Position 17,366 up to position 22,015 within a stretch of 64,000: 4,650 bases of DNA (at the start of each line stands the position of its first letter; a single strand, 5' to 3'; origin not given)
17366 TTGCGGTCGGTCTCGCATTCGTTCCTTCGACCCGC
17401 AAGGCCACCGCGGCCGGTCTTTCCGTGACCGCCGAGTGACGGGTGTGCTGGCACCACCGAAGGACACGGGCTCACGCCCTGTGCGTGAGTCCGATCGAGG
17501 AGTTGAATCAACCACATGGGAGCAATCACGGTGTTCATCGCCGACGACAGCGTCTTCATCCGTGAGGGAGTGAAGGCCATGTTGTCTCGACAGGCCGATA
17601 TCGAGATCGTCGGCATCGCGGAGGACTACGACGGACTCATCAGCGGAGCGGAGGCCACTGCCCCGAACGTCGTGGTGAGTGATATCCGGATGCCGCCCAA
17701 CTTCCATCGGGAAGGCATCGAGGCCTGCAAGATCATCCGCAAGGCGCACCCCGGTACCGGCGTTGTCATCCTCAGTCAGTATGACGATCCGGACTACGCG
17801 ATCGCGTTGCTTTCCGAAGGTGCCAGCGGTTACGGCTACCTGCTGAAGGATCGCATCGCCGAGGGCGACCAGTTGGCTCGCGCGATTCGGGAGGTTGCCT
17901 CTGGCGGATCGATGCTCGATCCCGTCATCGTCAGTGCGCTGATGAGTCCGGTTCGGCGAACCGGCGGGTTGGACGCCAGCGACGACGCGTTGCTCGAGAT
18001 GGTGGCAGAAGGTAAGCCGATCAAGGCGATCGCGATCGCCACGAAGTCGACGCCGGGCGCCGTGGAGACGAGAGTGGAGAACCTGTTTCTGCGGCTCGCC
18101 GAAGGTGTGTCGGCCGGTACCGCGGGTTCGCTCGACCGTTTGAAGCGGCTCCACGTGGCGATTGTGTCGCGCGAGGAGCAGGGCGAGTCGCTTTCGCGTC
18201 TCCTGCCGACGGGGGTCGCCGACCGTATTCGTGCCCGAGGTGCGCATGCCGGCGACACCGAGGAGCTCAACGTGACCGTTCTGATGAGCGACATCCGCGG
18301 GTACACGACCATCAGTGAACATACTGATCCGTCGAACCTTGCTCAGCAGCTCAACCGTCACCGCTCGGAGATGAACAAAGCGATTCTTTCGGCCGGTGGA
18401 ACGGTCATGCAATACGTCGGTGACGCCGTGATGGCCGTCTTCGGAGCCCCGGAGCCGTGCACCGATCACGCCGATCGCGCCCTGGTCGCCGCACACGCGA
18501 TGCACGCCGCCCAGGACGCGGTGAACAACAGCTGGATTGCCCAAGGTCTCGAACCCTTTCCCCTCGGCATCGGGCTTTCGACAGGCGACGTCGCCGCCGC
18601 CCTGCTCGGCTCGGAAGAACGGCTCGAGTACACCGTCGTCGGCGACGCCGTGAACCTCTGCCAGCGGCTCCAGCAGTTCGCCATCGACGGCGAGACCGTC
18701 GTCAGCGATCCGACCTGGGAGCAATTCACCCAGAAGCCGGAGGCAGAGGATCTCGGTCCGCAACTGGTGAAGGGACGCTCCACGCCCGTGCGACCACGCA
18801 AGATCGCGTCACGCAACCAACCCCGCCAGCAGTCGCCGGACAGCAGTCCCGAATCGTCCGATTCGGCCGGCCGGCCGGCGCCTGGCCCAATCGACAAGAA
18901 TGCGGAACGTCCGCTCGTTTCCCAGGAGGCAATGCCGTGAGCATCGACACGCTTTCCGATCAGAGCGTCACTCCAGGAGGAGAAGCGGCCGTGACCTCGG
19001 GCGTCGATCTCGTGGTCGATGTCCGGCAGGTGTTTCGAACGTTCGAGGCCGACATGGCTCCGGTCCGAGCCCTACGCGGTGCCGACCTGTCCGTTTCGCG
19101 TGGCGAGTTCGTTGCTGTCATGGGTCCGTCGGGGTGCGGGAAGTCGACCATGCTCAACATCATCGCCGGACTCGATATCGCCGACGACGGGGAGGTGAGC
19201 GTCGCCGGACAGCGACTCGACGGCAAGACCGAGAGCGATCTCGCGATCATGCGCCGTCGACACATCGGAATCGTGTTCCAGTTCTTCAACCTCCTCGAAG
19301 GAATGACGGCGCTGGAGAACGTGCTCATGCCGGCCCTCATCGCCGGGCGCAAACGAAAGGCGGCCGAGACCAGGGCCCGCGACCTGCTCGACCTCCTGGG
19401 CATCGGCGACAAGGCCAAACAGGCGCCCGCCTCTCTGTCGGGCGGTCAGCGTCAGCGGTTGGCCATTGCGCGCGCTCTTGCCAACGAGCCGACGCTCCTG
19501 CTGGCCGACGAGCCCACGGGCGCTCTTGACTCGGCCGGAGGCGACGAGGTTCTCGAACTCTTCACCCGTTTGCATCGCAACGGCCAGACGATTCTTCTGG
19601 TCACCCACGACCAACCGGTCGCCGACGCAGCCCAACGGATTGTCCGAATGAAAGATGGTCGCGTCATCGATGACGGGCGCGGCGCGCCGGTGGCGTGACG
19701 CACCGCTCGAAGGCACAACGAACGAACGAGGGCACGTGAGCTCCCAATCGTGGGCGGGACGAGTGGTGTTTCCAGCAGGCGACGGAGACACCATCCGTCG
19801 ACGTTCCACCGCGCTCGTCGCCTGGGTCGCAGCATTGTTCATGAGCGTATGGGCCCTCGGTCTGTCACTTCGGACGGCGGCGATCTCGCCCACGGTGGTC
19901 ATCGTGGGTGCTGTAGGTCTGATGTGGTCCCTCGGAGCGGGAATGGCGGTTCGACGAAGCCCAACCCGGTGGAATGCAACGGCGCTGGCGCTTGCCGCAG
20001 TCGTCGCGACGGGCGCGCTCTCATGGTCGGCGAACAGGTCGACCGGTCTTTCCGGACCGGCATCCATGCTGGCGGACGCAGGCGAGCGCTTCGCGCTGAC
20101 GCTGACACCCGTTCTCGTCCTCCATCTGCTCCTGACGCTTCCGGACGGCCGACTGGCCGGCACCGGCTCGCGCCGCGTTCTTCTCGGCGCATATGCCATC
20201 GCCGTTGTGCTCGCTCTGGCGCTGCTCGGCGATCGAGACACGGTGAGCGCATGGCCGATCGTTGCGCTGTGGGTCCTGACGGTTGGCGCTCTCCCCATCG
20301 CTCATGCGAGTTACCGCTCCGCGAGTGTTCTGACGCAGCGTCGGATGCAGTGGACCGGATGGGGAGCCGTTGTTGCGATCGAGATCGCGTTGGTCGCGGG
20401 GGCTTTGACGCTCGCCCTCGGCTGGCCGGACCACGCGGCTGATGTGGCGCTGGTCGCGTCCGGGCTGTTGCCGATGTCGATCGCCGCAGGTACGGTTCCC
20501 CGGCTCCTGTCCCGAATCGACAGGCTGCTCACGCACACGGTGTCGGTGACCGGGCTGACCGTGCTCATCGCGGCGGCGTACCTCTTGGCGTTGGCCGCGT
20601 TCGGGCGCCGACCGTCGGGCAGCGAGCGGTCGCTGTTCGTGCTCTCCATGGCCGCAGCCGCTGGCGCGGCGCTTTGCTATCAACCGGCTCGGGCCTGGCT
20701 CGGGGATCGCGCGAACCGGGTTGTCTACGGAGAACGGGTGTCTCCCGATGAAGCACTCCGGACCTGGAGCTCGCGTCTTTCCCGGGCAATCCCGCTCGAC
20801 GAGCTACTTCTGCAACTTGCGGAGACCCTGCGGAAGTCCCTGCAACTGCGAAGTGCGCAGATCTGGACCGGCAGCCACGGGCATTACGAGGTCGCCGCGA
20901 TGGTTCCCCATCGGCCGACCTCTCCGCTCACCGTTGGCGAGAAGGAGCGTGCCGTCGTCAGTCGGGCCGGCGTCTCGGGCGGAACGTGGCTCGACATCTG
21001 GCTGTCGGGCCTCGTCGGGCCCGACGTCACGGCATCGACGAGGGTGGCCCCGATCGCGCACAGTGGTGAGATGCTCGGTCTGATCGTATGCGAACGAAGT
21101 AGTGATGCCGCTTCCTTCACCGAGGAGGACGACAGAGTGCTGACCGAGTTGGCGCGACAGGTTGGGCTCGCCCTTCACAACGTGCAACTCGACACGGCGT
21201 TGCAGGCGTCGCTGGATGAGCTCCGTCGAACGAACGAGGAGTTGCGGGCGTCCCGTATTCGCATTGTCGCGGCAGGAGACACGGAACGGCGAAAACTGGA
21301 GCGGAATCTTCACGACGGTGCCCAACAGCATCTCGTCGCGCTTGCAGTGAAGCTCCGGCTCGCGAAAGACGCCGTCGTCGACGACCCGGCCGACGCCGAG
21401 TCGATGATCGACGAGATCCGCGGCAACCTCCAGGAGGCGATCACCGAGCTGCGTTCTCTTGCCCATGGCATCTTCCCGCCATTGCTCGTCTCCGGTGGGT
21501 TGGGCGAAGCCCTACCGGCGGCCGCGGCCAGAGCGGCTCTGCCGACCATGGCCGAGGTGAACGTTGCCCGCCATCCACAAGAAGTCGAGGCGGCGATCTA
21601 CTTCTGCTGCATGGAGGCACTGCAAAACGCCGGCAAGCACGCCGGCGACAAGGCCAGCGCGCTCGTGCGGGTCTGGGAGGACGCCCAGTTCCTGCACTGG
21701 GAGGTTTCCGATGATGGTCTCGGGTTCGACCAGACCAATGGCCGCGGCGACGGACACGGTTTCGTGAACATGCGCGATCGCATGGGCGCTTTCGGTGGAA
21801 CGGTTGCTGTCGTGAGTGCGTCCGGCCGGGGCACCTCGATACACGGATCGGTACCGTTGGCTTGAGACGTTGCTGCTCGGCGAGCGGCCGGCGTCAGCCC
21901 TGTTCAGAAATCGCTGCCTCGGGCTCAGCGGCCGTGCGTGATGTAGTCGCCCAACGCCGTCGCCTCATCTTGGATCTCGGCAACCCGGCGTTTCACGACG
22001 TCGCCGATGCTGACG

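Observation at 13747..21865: MacB-type ABC transporter interleaved with a two-component system whose regulator outputs a nucleotide cyclase, paired with a divergent cNMP-reader of unknown function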

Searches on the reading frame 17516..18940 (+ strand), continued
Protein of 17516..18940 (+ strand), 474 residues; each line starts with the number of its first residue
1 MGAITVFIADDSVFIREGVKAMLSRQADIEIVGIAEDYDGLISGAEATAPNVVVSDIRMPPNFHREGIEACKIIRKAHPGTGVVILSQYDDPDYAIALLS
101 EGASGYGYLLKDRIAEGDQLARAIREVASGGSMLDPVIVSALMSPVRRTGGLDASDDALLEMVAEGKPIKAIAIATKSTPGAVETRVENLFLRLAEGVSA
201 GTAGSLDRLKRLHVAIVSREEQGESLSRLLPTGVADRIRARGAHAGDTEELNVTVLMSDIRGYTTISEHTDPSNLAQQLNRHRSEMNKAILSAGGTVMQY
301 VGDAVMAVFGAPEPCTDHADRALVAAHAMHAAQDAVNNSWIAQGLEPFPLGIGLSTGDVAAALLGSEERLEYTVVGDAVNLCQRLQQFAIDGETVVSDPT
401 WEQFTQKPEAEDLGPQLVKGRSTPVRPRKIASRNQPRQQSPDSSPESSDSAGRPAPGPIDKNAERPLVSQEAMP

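Call 64: search_protein_families(library=pfam, proteins=[L071:11308-13365:+, L071:13379-15589:+, L071:8822-9832:-], max_evalue=0.001)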
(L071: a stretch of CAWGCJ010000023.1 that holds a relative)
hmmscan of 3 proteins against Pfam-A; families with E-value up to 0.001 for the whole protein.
L071:11308-13365:+ (685 aa): 2 families
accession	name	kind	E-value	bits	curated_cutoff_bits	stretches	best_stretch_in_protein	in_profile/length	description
PF07730.19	HisKA_3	-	8.6e-12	45.9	24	1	497-563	1-66/68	Histidine kinase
PF16927.11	HisKA_7TM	-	0.00062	20.1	28.6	1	95-271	47-222/224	N-terminal 7TM region of histidine kinase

L071:13379-15589:+ (736 aa): 3 families
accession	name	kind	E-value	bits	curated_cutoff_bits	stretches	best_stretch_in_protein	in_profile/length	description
PF02518.31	HATPase_c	-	1.9e-11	44.8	26.4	1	645-728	6-107/111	Histidine kinase-, DNA gyrase B-, and HSP90-like ATPase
PF13185.12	GAF_2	-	0.00039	21.1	28.6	0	465-509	91-135/136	GAF domain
PF13581.12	HATPase_c_2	-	0.00045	20.7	27.4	0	642-695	29-87/127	Histidine kinase-like ATPase domain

L071:8822-9832:- (336 aa): 1 family
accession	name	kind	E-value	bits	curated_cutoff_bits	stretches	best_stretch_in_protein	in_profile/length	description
PF00027.35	cNMP_binding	-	1.7e-14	54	27.5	1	242-317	2-82/89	Cyclic nucleotide-binding domain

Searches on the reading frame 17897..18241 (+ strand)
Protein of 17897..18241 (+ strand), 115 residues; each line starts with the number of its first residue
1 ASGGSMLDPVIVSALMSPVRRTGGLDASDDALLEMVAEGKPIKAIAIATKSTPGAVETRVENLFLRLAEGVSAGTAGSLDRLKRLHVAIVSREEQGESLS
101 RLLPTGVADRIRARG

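Call 41: search_protein_families(library=pfam, proteins=[window:17897-18241:+], max_evalue=10)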
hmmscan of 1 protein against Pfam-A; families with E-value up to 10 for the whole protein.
seq(115 aa): 1 family
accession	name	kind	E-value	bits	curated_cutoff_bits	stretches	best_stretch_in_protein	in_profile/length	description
PF02796.21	HTH_7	-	0.096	13.3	23.8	1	30-50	12-32/45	Helix-turn-helix domain of resolvase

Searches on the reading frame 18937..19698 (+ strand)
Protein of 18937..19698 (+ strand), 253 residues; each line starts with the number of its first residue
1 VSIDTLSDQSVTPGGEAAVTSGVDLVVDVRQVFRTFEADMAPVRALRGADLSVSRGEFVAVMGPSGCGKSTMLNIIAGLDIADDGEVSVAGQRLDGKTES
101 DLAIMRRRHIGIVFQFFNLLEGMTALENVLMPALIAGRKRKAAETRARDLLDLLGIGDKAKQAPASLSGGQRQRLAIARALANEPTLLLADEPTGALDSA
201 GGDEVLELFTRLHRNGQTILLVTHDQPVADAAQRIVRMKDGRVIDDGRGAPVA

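Call 3: search_protein_families(library=pfam, proteins=[window:18937-19698:+], max_evalue=0.01)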
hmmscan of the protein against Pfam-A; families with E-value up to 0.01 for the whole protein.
window:18937-19698:+ (253 aa): 8 families
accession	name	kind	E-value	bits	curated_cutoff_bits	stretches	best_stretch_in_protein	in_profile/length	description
PF00005.33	ABC_tran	-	2.7e-35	122.4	25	1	46-194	1-136/137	ABC transporter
PF02463.25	SMC_N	-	1e-06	28.8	40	1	159-239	135-212/220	RecF/RecN/SMC N terminal domain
PF13304.12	AAA_21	-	2.3e-05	25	27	0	154-227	225-300/304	AAA domain, putative AbiEii toxin, Type IV TA system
PF03193.22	RsgA_GTPase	-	0.00051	20.3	30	1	55-90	105-140/174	RsgA GTPase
PF13191.12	AAA_16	-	0.002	19.1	32.6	0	52-216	18-162/167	AAA ATPase domain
PF13481.12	AAA_25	-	0.0067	16.5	27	0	53-73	30-50/195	AAA domain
PF13604.12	AAA_30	-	0.0074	16.5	27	0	54-90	16-52/191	AAA domain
PF20703.3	nSTAND1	-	0.0095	16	27.1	0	53-78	30-53/379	Novel STAND NTPase 1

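Call 5: search_protein_families(library=ncbifam, proteins=[window:18937-19698:+], max_evalue=0.01)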
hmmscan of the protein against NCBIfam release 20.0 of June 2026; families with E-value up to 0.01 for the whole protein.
window:18937-19698:+ (253 aa): 197 families (the best 25 are shown)
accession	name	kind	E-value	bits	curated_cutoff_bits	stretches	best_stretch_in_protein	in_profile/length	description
NF007826.0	PRK10535.1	equivalog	2.4e-64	217.7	966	1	26-247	4-225/648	macrolide ABC transporter ATP-binding protein/permease MacB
TIGR02211.1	LolD_lipo_ex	equivalog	9.7e-64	214.9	307.75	1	27-244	2-220/221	lipoprotein-releasing ABC transporter ATP-binding protein LolD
TIGR02982.1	heterocyst_DevA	subfamily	2.5e-63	213.6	295.8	1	26-243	1-219/220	ABC exporter ATP-binding subunit, DevA family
TIGR02673.1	FtsE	equivalog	6.5e-61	205.7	264.85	1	27-242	2-214/214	cell division ATP-binding protein FtsE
NF038007.1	ABC_ATP_DarD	equivalog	1.2e-58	198.2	375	1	29-242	4-217/218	darobactin export ABC transporter ATP-binding protein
NF007879.0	PRK10584.1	equivalog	2.1e-57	194.4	336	1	26-244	6-225/228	putative ABC transporter ATP-binding protein YbbA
NF008639.0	PRK11629.1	equivalog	2.6e-55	187.4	360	1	43-244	23-225/234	lipoprotein-releasing ABC transporter ATP-binding protein LolD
TIGR03608.1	L_ocin_972_ABC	subfamily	7.8e-54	182.3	254.85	1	44-238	12-206/206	putative bacteriocin export ABC transporter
NF007027.0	PRK09493.1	equivalog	1.4e-51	175.1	379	1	33-248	4-219/240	glutamine ABC transporter ATP-binding protein GlnQ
TIGR03005.1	ectoine_ehuA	equivalog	9e-51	172.5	345.4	1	41-248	11-230/252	ectoine/hydroxyectoine ABC transporter ATP-binding protein EhuA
TIGR03265.1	PhnT2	equivalog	2.1e-50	171.9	457.7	1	28-246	6-216/353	putative 2-aminoethylphosphonate ABC transporter ATP-binding protein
TIGR02314.1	ABC_MetN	equivalog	5.6e-49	167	499.7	1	27-247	2-223/343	methionine ABC transporter ATP-binding protein MetN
TIGR02315.1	ABC_phnC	equivalog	4.2e-48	163.9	266.1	1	29-248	4-229/243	phosphonate ABC transporter ATP-binding protein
NF008428.0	PRK11264.1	equivalog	1.8e-47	161.7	406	1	27-248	4-227/250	L-cystine ABC transporter ATP-binding protein TcyN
TIGR00968.1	3a0106s01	subfamily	8.4e-46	156.4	342.75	1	43-246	13-212/237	sulfate ABC transporter ATP-binding protein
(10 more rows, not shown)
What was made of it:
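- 18937..19698 (+): MacB/LolD/FtsE-like ABC ATPase. Its start overlaps the cyclase stop (GTGA). Pfam and NCBIfam (calls 3, 5).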

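Call 49: search_protein_families(library=padloc, proteins=[window:18937-19698:+], max_evalue=0.01)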
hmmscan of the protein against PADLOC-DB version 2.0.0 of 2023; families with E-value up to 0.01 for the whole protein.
window:18937-19698:+ (253 aa): 7 families
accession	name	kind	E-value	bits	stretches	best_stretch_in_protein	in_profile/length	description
PDLC04135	mad3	-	1.2e-34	118.5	2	153-241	250-340/374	mads_3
PDLC04140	mad8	-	1.6e-09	35.7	1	45-230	16-238/314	mads_8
PDLC02980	AriA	-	4.6e-06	24.8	1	150-227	221-300/304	-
PDLC04164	AriA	-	1.3e-05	22.9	1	166-225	171-232/253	-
PDLC04213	HEC-02A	-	0.0013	16.4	1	180-226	228-273/337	-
PDLC02335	AbiLi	-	0.0018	15.4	0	57-78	77-98/326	AbiLi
PDLC00518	JetC1|JetC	-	0.0033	13.3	0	61-77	44-60/1112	DUF3584 domain; MukB-like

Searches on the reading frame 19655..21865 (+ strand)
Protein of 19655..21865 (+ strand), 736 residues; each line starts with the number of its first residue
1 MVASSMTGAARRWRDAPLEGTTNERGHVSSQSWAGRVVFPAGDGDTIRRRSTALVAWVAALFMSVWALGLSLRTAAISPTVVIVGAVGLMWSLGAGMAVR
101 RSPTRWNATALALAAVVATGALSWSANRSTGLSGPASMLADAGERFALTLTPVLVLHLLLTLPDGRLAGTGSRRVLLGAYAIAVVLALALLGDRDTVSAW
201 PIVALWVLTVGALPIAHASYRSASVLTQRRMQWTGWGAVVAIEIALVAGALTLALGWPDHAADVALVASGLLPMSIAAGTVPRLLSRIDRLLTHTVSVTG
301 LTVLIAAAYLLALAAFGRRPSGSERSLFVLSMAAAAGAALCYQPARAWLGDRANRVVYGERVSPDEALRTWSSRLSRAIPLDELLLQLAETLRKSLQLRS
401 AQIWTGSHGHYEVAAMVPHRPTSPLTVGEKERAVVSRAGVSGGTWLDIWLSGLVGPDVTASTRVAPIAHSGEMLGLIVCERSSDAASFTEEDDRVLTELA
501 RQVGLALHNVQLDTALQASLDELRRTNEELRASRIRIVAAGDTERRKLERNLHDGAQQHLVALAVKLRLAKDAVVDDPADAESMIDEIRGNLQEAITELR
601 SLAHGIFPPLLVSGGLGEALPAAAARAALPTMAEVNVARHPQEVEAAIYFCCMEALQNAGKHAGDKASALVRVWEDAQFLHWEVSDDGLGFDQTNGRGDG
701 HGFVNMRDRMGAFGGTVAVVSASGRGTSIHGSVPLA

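Call 3: search_protein_families(library=pfam, proteins=[window:19655-21865:+], max_evalue=0.01)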
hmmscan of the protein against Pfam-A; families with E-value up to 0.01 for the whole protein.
window:19655-21865:+ (736 aa): 6 families
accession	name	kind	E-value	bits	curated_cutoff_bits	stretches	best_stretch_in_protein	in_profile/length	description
PF07730.19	HisKA_3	-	2.2e-14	54.2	24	1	544-609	1-66/68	Histidine kinase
PF01590.32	GAF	-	4.1e-08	34.3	22.4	1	381-507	2-133/133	GAF domain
PF02518.31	HATPase_c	-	9.6e-08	32.9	26.4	1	646-735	4-109/111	Histidine kinase-, DNA gyrase B-, and HSP90-like ATPase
PF13185.12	GAF_2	-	0.00019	22.1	28.6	1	465-508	94-136/136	GAF domain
PF13492.12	GAF_3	-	0.00027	21.8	27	1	460-509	81-129/129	GAF domain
PF13581.12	HATPase_c_2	-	0.0005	20.5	27.4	1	621-700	5-88/127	Histidine kinase-like ATPase domain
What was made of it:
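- On NarL/FixJ-type response regulator: HisKA_3 kinase at 19655-21865 (call 3).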

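Call 5: search_protein_families(library=ncbifam, proteins=[window:19655-21865:+], max_evalue=0.01)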
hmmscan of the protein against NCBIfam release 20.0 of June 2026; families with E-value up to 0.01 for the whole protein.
window:19655-21865:+ (736 aa): 7 families
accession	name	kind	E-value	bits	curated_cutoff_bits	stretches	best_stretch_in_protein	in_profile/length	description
NF052443.1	SensHisKinMctS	equivalog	9.7e-33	113.2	700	1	513-734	219-447/457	two-component system sensor histidine kinase MctS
NF052531.1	Strep_LiaS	equivalog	2.9e-15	56.4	450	1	511-735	102-327/328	envelope stress sensor histidine kinase LiaS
NF008184.0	PRK10935.1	equivalog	1.3e-13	50.5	553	1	544-730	363-554/565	nitrate/nitrite two-component system sensor histidine kinase NarQ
NF008649.0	PRK11644.1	equivalog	9e-12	44.5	408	1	509-734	271-495/499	signal transduction histidine-protein kinase/phosphatase UhpB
NF047786.1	his_kin_MadS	equivalog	3.8e-11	42.7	500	1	459-734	127-434/434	MadS family sensor histidine kinase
NF007896.0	PRK10600.1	equivalog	6.1e-11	41.7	578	1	544-729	390-579/598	nitrate/nitrite two-component system sensor histidine kinase NarX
NF047322.1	HK_morpho_MacS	equivalog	2.5e-07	30.2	300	1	524-733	164-366/367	MacS family sensor histidine kinase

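Call 49: search_protein_families(library=padloc, proteins=[window:19655-21865:+], max_evalue=0.01)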
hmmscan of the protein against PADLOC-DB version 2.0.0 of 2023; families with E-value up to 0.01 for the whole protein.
window:19655-21865:+ (736 aa): 0 families
